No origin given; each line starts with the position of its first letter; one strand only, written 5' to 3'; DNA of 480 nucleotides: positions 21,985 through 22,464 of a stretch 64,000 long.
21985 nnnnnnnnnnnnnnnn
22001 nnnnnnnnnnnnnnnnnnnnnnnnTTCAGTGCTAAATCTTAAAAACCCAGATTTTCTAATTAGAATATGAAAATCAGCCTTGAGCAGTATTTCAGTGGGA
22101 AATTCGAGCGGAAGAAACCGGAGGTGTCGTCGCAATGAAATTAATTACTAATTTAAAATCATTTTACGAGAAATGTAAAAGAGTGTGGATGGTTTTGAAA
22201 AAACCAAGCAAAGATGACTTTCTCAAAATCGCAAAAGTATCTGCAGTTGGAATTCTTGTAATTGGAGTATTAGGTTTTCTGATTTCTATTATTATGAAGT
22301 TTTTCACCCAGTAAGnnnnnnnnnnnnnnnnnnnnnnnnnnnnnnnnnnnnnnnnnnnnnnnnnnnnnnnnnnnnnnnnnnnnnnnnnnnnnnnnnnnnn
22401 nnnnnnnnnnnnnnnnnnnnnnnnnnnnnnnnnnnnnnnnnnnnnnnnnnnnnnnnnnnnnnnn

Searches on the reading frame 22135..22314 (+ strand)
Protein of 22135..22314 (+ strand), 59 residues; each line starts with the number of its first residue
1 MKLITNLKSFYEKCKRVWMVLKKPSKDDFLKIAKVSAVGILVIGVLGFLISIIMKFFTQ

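Call 14: search_protein_families(library=pfam, proteins=[window:22135-22314:+], max_evalue=0.01)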
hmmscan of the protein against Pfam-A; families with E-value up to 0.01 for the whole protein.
window:22135-22314:+ (59 aa): 1 family
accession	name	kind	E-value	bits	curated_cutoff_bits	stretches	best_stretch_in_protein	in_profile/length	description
PF00584.25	SecE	-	5.2e-05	23.5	22.7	1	9-55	2-48/55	SecE/Sec61-gamma subunits of protein translocation complex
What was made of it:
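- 22135..22314 (+): secE (59 aa), the gene invaded by copy a. Pfam PF00584 (call 14).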

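Call 74: find_encoding_contigs(protein=window:22135-22314:+, flank=400, max_places=10)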
Protein window:22135-22314:+ (59 aa): 8 contigs read that carry it; 1 place shown.
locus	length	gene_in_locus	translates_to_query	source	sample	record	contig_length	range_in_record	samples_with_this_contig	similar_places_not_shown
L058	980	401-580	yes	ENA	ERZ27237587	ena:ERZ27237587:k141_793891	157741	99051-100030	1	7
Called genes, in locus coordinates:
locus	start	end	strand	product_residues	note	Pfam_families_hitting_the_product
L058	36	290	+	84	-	-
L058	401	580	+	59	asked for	-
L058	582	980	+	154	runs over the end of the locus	-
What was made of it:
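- Tried and rejected: Population polymorphism of copy a: the secE look-up returned only one distinct place (call 74).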
